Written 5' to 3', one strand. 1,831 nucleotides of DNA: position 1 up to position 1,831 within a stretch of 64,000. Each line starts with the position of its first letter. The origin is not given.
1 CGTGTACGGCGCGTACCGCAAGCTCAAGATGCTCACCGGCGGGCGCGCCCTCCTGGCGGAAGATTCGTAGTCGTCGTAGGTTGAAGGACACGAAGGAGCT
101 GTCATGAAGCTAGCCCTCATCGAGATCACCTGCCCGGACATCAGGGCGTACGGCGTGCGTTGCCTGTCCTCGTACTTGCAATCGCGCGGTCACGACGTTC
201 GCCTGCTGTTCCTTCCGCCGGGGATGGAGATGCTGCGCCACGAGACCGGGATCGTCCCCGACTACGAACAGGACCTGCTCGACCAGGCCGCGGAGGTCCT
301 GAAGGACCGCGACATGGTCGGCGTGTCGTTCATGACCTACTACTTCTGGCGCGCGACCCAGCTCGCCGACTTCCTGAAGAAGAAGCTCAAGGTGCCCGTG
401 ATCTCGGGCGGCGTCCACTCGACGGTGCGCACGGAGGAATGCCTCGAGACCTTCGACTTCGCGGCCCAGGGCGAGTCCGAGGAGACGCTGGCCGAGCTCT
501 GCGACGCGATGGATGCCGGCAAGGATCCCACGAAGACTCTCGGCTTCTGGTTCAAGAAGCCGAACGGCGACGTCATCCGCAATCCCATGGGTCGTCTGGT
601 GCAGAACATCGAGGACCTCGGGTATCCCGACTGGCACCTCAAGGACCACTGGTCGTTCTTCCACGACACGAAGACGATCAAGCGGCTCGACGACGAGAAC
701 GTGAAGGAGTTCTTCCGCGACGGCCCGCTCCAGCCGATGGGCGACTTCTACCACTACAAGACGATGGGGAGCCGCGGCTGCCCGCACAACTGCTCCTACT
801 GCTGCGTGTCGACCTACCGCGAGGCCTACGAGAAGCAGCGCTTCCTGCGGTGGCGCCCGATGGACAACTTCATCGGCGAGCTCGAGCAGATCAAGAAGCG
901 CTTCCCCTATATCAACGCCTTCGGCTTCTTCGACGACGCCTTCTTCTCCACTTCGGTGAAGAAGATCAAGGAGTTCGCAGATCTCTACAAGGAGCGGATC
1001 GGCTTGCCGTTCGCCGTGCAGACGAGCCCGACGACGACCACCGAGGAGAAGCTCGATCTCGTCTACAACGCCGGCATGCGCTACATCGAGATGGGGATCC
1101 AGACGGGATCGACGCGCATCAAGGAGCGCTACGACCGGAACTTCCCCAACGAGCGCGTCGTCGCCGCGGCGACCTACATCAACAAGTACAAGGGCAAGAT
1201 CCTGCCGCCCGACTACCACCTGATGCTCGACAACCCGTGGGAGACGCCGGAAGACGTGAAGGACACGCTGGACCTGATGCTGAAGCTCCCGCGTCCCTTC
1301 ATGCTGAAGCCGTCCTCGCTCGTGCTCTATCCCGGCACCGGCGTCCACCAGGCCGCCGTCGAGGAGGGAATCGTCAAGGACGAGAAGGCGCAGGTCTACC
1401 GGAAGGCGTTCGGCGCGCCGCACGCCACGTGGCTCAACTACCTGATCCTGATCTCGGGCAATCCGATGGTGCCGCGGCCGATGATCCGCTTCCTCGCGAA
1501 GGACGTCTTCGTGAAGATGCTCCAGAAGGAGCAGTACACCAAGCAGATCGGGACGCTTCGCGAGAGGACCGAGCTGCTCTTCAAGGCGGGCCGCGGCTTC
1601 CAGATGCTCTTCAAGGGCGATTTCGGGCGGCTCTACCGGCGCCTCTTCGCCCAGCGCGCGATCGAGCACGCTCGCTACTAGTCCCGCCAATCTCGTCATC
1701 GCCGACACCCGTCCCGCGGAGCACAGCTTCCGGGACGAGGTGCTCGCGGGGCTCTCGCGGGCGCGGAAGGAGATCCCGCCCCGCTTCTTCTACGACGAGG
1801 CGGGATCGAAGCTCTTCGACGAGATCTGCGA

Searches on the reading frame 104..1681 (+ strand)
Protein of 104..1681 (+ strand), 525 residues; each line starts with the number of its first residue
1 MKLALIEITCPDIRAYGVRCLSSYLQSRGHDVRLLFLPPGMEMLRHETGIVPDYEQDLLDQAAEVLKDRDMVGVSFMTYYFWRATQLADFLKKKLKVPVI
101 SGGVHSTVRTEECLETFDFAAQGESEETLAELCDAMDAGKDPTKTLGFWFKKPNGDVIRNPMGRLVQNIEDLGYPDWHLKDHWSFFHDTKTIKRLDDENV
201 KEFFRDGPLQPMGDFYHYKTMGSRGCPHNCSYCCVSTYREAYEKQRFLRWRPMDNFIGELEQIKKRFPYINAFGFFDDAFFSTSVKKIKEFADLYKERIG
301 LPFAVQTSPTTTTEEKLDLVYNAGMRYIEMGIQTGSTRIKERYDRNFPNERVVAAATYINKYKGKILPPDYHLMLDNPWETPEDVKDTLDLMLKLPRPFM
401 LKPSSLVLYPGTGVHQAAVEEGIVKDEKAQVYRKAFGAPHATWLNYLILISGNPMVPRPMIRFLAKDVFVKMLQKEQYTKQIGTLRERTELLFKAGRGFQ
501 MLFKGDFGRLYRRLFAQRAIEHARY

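Call 8: search_protein_families(library=pfam, proteins=[window:104-1681:+], max_evalue=0.01)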
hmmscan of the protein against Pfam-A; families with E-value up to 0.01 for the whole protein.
window:104-1681:+ (525 aa): 3 families
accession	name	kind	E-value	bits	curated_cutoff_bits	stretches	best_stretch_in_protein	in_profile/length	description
PF04055.27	Radical_SAM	-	6.8e-18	65.8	29.5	1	223-391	4-165/166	Radical SAM superfamily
PF02310.24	B12-binding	-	6.4e-13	49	32.1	1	14-132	13-120/121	B12 binding domain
PF19864.5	Radical_SAM_N2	-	0.0026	17.7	29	1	96-141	85-130/151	Radical SAM proteins, N-terminal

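Call 9: search_protein_families(library=ncbifam, proteins=[window:104-1681:+], max_evalue=0.01)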
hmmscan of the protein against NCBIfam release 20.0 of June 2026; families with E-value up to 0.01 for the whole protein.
window:104-1681:+ (525 aa): 24 families
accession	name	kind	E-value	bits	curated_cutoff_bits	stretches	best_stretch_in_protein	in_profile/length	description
TIGR04072.2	rSAM_ladder_B12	equivalog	5e-27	94.6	360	2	223-430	186-384/443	lipid biosynthesis B12-binding/radical SAM protein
TIGR04013.1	B12_SAM_MJ_1487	hypoth_equivalog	1e-25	90.4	251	2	64-152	40-127/382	TIGR04013 family B12-binding domain/radical SAM domain-containing protein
TIGR03471.1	HpnJ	equivalog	1.8e-21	76.5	577.6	1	58-431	58-400/472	hopanoid biosynthesis associated radical SAM protein HpnJ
NF050148.1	rSAM_ApyD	equivalog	4.3e-19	68.3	750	2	223-398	205-370/645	RiPP biosynthesis radical SAM protein ApyD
TIGR02026.1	BchE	equivalog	1.8e-12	46.9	481.35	2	69-185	64-185/497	magnesium-protoporphyrin IX monomethyl ester anaerobic oxidative cyclase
NF038361.1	rSAM_Sden_1168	equivalog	1.9e-12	46.5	575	1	96-429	170-484/560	Sden_1168 family B12-binding radical SAM P-methyltransferase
TIGR04190.1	B12_SAM_Ta0216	equivalog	1.4e-10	40.4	500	1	86-400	98-399/554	TIGR04190 family B12-binding domain/radical SAM domain protein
NF045585.1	rSAM_slr0320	equivalog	3.3e-10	39.1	775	1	214-343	233-358/511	photosystem II high light acclimation radical SAM protein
NF033070.1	rSAM_AprD4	equivalog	1.7e-09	37.1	500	1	222-430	201-402/456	AprD4 family radical SAM diol-dehydratase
TIGR03975.1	rSAM_ocin_1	subfamily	4.3e-09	35.4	281.85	1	70-339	130-377/606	RiPP maturation radical SAM C-methyltransferase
TIGR04479.1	bcpD_PhpK_rSAM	subfamily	5.8e-09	34.8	600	1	180-393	208-407/504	PhpK family radical SAM P-methyltransferase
NF040542.1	rSAM_RCCLKC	equivalog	9.2e-09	34.9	450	1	223-387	186-342/423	arsinothricin biosynthesis radical SAM protein ArsL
TIGR04295.1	B12_rSAM_oligo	hypoth_equivalog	1e-08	34.3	400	1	100-346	105-315/422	TIGR04295 family B12-binding domain-containing radical SAM protein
TIGR04014.1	B12_SAM_MJ_0865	equivalog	1.5e-07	30.6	360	1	223-395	166-336/434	methyl-coenzyme M reductase glutamine C-methyltransferase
TIGR01212.1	TIGR01212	equivalog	2.4e-06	26.9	180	1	229-396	39-206/302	tRNA modification radical SAM protein MnmL/YtqA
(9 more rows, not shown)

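Call 10: find_encoding_contigs(protein=window:104-1681:+, flank=10000, max_places=6)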
Protein window:104-1681:+ (525 aa): no gene with exactly this product is on record in the collection.

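Call 12: find_homologous_proteins(query=window:104-1681:+, max_evalue=1e-10)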
Query window:104-1681:+ (525 aa): 210 proteins with E <= 1e-10 among 7907 candidates; the best 120 are listed.
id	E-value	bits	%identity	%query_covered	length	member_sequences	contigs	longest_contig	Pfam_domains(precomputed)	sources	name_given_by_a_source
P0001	0.0e+0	1236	100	100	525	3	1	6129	PF04055.28,PF02310.25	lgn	-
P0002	0.0e+0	1081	84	100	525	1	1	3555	PF04055.28,PF02310.25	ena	-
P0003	0.0e+0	1062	82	100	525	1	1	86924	PF04055.28,PF02310.25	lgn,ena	-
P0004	1.9e-273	926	72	100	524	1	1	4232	PF04055.28,PF02310.25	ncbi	-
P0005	3.7e-158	546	49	89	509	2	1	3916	PF04055.28,PF02310.25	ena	-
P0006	3.7e-156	539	48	91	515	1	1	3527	PF04055.28,PF02310.25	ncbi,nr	ncbi:cobalamin-dependent protein [bacterium]|nr:cobalamin-dependent protein [bacterium]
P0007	3.9e-156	539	49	93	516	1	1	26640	PF04055.28,PF02310.25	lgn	-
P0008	2.2e-155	537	47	98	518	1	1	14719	PF04055.28,PF02310.25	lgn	-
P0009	3.8e-153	529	49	90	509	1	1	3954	PF04055.28,PF19864.6,PF02310.25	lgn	-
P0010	4.4e-153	529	48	93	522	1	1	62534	PF04055.28,PF19864.6,PF02310.25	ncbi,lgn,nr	ncbi:B12-binding domain-containing radical SAM protein [bacterium]|nr:B12-binding domain-containing 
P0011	1.4e-151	524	48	91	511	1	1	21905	PF04055.28,PF02310.25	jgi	-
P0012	3.1e-149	516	48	96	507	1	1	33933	PF04055.28,PF19864.6,PF02310.25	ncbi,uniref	ncbi:B12-binding domain-containing radical SAM protein [candidate division CSSED10-310 bacterium]|un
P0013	1.4e-146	507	45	99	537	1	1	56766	PF04055.28,PF02310.25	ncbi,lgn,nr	ncbi:MAG: B12-binding domain-containing radical SAM protein [Candidatus Coatesbacteria bacterium]|nr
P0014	3.8e-146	506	46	91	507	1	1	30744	PF04055.28,PF02310.25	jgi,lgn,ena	-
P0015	9.8e-146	505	47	91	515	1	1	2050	PF04055.28,PF02310.25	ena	-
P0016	6.8e-144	499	44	96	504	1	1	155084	PF04055.28,PF02310.25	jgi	jgi:radical SAM superfamily enzyme YgiQ (UPF0313 family)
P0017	1.3e-138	481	45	92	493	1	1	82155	PF04055.28,PF02310.25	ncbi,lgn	-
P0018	2.0e-138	481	44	96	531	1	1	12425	PF04055.28,PF02310.25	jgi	jgi:anaerobic magnesium-protoporphyrin IX monomethyl ester cyclase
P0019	8.2e-135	469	45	97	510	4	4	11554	PF04055.28,PF02310.25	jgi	jgi:anaerobic magnesium-protoporphyrin IX monomethyl ester cyclase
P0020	8.1e-133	462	43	97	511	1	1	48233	PF04055.28,PF02310.25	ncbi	-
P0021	1.4e-132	461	42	98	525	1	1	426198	PF04055.28,PF02310.25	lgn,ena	-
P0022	7.6e-131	456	42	98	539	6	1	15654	PF04055.28,PF02310.25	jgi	-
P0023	2.4e-129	451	44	97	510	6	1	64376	PF04055.28,PF02310.25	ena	-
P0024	4.3e-129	450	42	99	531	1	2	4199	PF04055.28,PF02310.25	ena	-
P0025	2.0e-127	444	43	97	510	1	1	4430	PF04055.28,PF02310.25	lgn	-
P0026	2.0e-127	444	42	98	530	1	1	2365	PF04055.28,PF19864.6,PF02310.25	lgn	-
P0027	2.0e-126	441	43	97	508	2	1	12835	PF04055.28,PF19864.6,PF02310.25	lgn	-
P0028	2.1e-126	441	41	97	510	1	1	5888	PF04055.28,PF02310.25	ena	-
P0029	8.3e-126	439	42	98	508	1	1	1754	PF04055.28,PF02310.25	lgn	-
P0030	1.9e-125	438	43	91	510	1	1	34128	PF04055.28,PF19864.6,PF02310.25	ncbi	-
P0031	2.9e-125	437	41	97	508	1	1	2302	PF04055.28,PF02310.25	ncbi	-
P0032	3.1e-125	437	42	97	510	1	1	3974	PF04055.28,PF02310.25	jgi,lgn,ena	-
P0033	5.5e-125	436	41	98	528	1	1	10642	PF04055.28,PF02310.25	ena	-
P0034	1.3e-124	435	40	98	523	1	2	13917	PF04055.28,PF02310.25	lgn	-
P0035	1.9e-124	434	40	99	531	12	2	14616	PF04055.28,PF02310.25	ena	-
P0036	3.2e-124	434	42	97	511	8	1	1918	PF04055.28,PF02310.25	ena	-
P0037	5.0e-123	430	43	97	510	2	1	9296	PF04055.28,PF19864.6,PF02310.25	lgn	-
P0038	1.8e-122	428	41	98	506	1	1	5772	PF04055.28,PF02310.25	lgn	-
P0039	1.7e-121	425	43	98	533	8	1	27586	PF04055.28,PF02310.25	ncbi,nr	ncbi:MAG: B12-binding domain-containing radical SAM protein [Deltaproteobacteria bacterium]|nr:B12-b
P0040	6.4e-121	423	40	97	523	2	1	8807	PF04055.28,PF02310.25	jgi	jgi:radical SAM superfamily enzyme YgiQ (UPF0313 family)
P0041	1.5e-120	422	41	98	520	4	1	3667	PF04055.28,PF02310.25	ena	-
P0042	2.6e-120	421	38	98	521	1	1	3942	PF04055.28,PF19864.6,PF02310.25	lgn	-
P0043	8.7e-120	419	40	99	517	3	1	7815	PF04055.28,PF19864.6,PF02310.25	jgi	-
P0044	2.5e-119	418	41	97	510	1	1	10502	PF04055.28,PF19864.6,PF02310.25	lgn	-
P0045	3.0e-119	417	41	97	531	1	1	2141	PF04055.28,PF02310.25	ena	-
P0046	3.3e-119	417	39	96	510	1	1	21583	PF04055.28,PF02310.25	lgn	-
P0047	1.0e-118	415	40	98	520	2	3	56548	PF04055.28,PF02310.25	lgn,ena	-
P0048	1.3e-118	415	39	100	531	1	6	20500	PF04055.28,PF02310.25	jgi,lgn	jgi:radical SAM superfamily enzyme YgiQ (UPF0313 family)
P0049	1.3e-118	415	40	98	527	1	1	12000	PF04055.28,PF02310.25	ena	-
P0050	1.6e-118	415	40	99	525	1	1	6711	PF04055.28,PF19864.6,PF02310.25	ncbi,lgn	-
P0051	1.7e-118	415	41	96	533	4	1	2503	PF04055.28,PF02310.25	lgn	-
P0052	1.7e-117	411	40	96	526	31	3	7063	PF04055.28,PF02310.25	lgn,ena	-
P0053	3.7e-116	407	39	100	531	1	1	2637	PF04055.28,PF02310.25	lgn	-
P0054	8.4e-116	406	39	97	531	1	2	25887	PF04055.28,PF02310.25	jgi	-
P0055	8.8e-116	406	39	99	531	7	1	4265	PF04055.28,PF02310.25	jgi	-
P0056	1.4e-115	405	40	97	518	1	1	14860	PF04055.28,PF19864.6,PF02310.25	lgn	-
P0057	3.1e-115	404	42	94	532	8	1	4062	PF04055.28,PF02310.25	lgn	-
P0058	8.8e-115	403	39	98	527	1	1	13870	PF04055.28,PF02310.25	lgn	-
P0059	1.9e-114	401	40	98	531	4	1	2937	PF04055.28,PF02310.25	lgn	-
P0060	3.1e-114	401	39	90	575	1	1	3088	PF04055.28,PF02310.25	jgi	jgi:anaerobic magnesium-protoporphyrin IX monomethyl ester cyclase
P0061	7.2e-114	400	39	97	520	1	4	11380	PF04055.28,PF02310.25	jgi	jgi:anaerobic magnesium-protoporphyrin IX monomethyl ester cyclase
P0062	8.8e-114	399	39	97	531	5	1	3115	PF04055.28,PF02310.25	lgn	-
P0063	1.1e-113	399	40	100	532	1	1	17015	PF04055.28,PF02310.25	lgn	-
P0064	1.4e-112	395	38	97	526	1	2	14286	PF04055.28,PF19864.6,PF02310.25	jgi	-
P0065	1.4e-111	392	38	98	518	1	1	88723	PF04055.28,PF02310.25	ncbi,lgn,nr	ncbi:B12-binding domain-containing radical SAM protein [bacterium]|nr:B12-binding domain-containing 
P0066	6.9e-111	390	40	89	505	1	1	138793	PF04055.28,PF02310.25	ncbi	-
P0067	1.4e-110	389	39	90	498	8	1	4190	PF04055.28,PF19864.6,PF02310.25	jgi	-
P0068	2.2e-110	388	39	92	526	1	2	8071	PF04055.28,PF02310.25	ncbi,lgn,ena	-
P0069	4.7e-110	387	41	88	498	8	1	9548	PF04055.28,PF19864.6,PF02310.25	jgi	-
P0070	5.4e-110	387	39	92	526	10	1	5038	PF04055.28,PF02310.25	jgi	jgi:anaerobic magnesium-protoporphyrin IX monomethyl ester cyclase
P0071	1.3e-109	385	39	98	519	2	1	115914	PF04055.28,PF02310.25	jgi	jgi:radical SAM superfamily enzyme YgiQ (UPF0313 family)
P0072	2.2e-109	385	39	98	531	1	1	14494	PF04055.28,PF02310.25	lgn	-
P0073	4.0e-109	384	39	93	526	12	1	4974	PF04055.28,PF02310.25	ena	-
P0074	6.8e-108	380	38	97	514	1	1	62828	PF04055.28,PF02310.25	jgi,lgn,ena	-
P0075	1.0e-107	379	40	92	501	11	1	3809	PF04055.28,PF19864.6,PF02310.25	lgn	-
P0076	2.5e-107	378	38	92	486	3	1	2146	PF04055.28,PF02310.25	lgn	-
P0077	3.5e-107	377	38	94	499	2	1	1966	PF04055.28,PF02310.25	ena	-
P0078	1.4e-106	375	39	89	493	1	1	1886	PF04055.28,PF02310.25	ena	-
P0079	2.8e-106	374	40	88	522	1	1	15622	PF04055.28,PF02310.25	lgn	-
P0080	2.1e-105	372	38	91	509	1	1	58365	PF04055.28,PF02310.25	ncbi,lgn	-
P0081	4.7e-105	370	37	98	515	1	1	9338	PF04055.28,PF02310.25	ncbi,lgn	-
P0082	1.3e-104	369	39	90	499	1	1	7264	PF04055.28,PF02310.25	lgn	-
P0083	1.3e-104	369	38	97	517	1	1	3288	PF04055.28,PF02310.25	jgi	jgi:anaerobic magnesium-protoporphyrin IX monomethyl ester cyclase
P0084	1.2e-103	366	39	91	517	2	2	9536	PF04055.28,PF02310.25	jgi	-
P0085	1.2e-102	362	37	93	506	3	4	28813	PF04055.28,PF02310.25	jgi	-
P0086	1.8e-101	359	37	98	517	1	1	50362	PF04055.28,PF02310.25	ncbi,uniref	ncbi:B12-binding domain-containing radical SAM protein [candidate division CSSED10-310 bacterium]|un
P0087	1.8e-101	359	41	86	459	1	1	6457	PF04055.28,PF02310.25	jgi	-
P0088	1.9e-101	359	38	95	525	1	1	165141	PF04055.28,PF19864.6,PF02310.25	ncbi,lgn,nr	ncbi:MAG: B12-binding domain-containing radical SAM protein [Deltaproteobacteria bacterium]|nr:B12-b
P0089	1.0e-100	356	38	91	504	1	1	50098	PF04055.28,PF02310.25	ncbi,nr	ncbi:MAG: B12-binding domain-containing radical SAM protein [Nitrospirae bacterium]|nr:B12-binding d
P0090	2.9e-100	355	39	91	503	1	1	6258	PF04055.28,PF02310.25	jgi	jgi:anaerobic magnesium-protoporphyrin IX monomethyl ester cyclase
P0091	3.1e-100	355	40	89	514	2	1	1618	PF04055.28,PF02310.25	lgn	-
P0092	1.2e-99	353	38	89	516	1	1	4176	PF04055.28,PF02310.25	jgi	jgi:radical SAM superfamily enzyme YgiQ (UPF0313 family)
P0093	1.5e-99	352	39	91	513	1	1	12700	PF04055.28,PF02310.25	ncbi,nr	ncbi:MAG: cobalamin-dependent protein [Nitrospirae bacterium]|nr:cobalamin-dependent protein [Nitros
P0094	1.6e-99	352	36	95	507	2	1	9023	PF04055.28,PF02310.25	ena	-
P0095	1.9e-99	352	37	89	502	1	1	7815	PF04055.28,PF02310.25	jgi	-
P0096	3.1e-99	351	38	91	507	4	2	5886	PF04055.28,PF02310.25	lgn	-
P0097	1.8e-98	349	40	86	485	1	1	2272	PF04055.28,PF19864.6,PF02310.25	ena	-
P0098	4.6e-98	347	36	100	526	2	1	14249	PF04055.28,PF02310.25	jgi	jgi:radical SAM superfamily enzyme YgiQ (UPF0313 family)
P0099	1.1e-97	346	38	98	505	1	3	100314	PF04055.28,PF02310.25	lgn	-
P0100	2.1e-97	345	35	98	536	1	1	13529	PF04055.28,PF02310.25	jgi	jgi:radical SAM superfamily enzyme YgiQ (UPF0313 family)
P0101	3.0e-97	345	37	96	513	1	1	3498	PF04055.28,PF02310.25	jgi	jgi:radical SAM superfamily enzyme YgiQ (UPF0313 family)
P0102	3.8e-96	341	38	91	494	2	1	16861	PF04055.28,PF02310.25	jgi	-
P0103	4.6e-96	341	36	89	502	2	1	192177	PF04055.28,PF02310.25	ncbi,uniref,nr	ncbi:radical SAM protein [Solidesulfovibrio sp.]|uniref:B12-binding domain-containing radical SAM pr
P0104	8.9e-95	336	40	80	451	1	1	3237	PF04055.28,PF02310.25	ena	-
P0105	1.1e-93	333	35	93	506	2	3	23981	PF04055.28,PF19864.6,PF02310.25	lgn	-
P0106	4.8e-93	331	38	86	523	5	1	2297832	PF04055.28,PF02310.25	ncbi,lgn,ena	-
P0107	1.6e-91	326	42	72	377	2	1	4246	PF04055.28,PF19864.6,PF02310.25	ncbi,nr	ncbi:MAG: radical SAM protein, partial [Desulforhabdus sp.]|nr:radical SAM protein [Desulforhabdus s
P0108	4.3e-91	324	36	89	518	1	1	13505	PF04055.28,PF19864.6,PF02310.25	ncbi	-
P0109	7.8e-91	323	34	97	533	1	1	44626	PF04055.28,PF19864.6,PF02310.25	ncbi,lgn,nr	ncbi:MAG: B12-binding domain-containing radical SAM protein [Deltaproteobacteria bacterium]|nr:MAG: 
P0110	9.8e-91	323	37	82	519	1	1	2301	PF04055.28,PF19864.6,PF02310.25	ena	-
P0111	1.1e-90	323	37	90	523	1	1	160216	PF04055.28,PF19864.6,PF02310.25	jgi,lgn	jgi:radical SAM superfamily enzyme YgiQ (UPF0313 family)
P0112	1.4e-90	323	37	91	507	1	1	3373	PF04055.28,PF02310.25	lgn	-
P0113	9.3e-89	317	35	87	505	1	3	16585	PF04055.28,PF02310.25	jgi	-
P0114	2.7e-88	315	37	84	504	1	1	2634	PF04055.28,PF19864.6,PF02310.25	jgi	-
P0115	1.5e-87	313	34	89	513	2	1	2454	PF04055.28,PF19864.6,PF02310.25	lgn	-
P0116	2.1e-87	312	35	99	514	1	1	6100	PF04055.28,PF19864.6,PF02310.25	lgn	-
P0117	4.9e-87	311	33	97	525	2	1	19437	PF04055.28,PF02310.25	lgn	-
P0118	4.5e-86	308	35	90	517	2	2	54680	PF04055.28,PF19864.6,PF02310.25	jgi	-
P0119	5.6e-86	307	35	98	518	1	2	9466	PF04055.28,PF02310.25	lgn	-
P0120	8.3e-85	304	35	99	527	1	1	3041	PF04055.28,PF19864.6,PF02310.25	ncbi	-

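Call 14: find_encoding_contigs(protein=P0003, flank=10000, max_places=3)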
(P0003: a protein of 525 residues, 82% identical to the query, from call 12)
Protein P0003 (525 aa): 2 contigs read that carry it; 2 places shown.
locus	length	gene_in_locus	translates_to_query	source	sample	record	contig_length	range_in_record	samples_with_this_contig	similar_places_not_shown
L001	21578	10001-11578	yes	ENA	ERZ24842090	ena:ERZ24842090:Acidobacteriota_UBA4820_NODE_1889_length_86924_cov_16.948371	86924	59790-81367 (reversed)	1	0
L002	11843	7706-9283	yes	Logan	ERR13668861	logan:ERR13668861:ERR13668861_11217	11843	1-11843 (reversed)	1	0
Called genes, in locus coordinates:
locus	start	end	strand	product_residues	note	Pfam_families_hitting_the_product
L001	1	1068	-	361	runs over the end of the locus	PF03462:PCRF, PF00472:RF-1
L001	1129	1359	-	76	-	PF01197:Ribosomal_L31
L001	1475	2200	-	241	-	PF01066:CDP-OH_P_transf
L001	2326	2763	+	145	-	PF22113:Mtrc-MtrF_II-IV_dom (faint), PF14522:Cytochrome_C7 (faint), PF14537:Cytochrom_c3_2 (faint), PF13435:Cytochrome_C554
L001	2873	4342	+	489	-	PF00478:IMPDH, PF03060:NMO (faint), PF00571:CBS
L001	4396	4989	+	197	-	-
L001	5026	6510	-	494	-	-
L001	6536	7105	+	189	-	PF01871:AMMECR1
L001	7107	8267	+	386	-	PF03435:Sacchrp_dh_NADP, PF16653:Sacchrp_dh_C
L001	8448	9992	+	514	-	PF02310:B12-binding, PF04055:Radical_SAM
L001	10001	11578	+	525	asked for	PF02310:B12-binding, PF04055:Radical_SAM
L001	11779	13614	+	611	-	-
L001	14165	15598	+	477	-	PF13396:PLDc_N (weak), PF13091:PLDc_2, PF00614:PLDc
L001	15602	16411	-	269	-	PF00190:Cupin_1, PF12973:Cupin_7 (faint), PF01050:MannoseP_isomer (faint), PF02311:AraC_binding, PF07883:Cupin_2, PF05899:Cupin_3 (faint), PF07883:Cupin_2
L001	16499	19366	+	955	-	PF12705:PDDEXK_1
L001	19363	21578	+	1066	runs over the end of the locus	PF00580:UvrD-helicase, PF13245:AAA_19, PF00580:UvrD-helicase, PF13361:UvrD_C, PF13538:UvrD_C_2 (weak), PF12705:PDDEXK_1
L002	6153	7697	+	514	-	PF02310:B12-binding, PF04055:Radical_SAM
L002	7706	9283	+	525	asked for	PF02310:B12-binding, PF04055:Radical_SAM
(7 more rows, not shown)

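Call 15: find_encoding_contigs(protein=P0001, flank=10000, max_places=3)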
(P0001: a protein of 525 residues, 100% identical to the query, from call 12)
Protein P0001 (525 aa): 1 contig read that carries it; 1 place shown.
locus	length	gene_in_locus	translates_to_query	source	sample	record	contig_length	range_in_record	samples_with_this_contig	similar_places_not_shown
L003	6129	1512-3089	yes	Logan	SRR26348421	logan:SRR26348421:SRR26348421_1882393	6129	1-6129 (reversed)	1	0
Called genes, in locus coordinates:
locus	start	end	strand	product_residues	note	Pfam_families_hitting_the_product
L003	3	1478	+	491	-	?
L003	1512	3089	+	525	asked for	PF02310:B12-binding, PF04055:Radical_SAM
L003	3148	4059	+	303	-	PF10017:Methyltransf_33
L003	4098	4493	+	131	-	-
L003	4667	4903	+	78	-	-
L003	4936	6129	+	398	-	?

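Call 16: find_encoding_contigs(protein=P0010, flank=10000, max_places=2)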
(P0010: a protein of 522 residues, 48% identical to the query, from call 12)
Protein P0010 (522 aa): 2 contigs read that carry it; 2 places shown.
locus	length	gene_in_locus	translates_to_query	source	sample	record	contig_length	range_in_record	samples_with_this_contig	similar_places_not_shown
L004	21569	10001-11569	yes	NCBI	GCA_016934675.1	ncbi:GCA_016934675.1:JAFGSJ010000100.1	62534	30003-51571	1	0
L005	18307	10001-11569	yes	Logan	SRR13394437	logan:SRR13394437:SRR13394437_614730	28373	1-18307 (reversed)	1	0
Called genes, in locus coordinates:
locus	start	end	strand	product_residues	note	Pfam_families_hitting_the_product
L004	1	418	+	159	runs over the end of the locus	PF13490:zf-HC2 (weak), PF12728:HTH_17 (weak)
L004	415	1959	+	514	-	PF00482:T2SSF, PF00437:T2SSE, PF03215:Rad17 (weak)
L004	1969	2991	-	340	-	PF00561:Abhydrolase_1, PF12697:Abhydrolase_6, PF12146:Hydrolase_4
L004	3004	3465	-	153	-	PF09719:C_GCAxxG_C_C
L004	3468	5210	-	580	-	-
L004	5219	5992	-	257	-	PF02146:SIR2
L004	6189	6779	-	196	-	PF13489:Methyltransf_23, PF13847:Methyltransf_31 (faint), PF08241:Methyltransf_11 (weak), PF08242:Methyltransf_12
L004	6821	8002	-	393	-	PF00534:Glycos_transf_1, PF13692:Glyco_trans_1_4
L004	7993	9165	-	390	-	PF00534:Glycos_transf_1, PF13692:Glyco_trans_1_4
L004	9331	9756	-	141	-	-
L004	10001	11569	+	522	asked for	PF02310:B12-binding, PF19864:Radical_SAM_N2 (weak), PF04055:Radical_SAM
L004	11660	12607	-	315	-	PF01925:TauE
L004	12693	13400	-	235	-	PF02683:DsbD_TM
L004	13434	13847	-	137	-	PF00085:Thioredoxin, PF13098:Thioredoxin_2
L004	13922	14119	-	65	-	-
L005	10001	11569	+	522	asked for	PF02310:B12-binding, PF19864:Radical_SAM_N2 (weak), PF04055:Radical_SAM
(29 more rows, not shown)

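Call 17: find_encoding_contigs(protein=P0016, flank=10000, max_places=2)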
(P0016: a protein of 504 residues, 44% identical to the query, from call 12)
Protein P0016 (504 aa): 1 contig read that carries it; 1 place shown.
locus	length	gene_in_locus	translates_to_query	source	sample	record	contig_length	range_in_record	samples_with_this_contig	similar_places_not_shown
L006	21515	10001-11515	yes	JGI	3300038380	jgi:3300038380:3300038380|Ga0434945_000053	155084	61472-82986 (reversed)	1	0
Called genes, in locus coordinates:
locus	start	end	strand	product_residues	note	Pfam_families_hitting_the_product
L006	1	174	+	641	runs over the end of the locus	PF13522:GATase_6, PF13537:GATase_7, PF00733:Asn_synthase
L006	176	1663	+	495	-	PF01943:Polysacc_synt, PF13440:Polysacc_synt_3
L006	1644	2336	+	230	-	PF00535:Glycos_transf_2, PF10111:Glyco_tranf_2_2 (weak), PF13641:Glyco_tranf_2_3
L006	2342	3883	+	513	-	PF13231:PMT_2 (weak)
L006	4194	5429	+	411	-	-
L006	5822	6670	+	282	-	PF13439:Glyco_transf_4, PF00534:Glycos_transf_1, PF13692:Glyco_trans_1_4, PF13524:Glyco_trans_1_2 (weak)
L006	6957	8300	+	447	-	PF02310:B12-binding, PF19864:Radical_SAM_N2 (faint), PF04055:Radical_SAM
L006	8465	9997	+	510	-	PF02310:B12-binding, PF04055:Radical_SAM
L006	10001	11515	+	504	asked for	PF02310:B12-binding, PF04055:Radical_SAM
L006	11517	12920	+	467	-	PF02310:B12-binding, PF04055:Radical_SAM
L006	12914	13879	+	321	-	PF03279:Lip_A_acyltrans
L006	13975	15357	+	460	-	PF02310:B12-binding, PF04055:Radical_SAM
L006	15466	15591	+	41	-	-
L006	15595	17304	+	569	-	-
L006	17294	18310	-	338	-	PF00657:Lipase_GDSL, PF13472:Lipase_GDSL_2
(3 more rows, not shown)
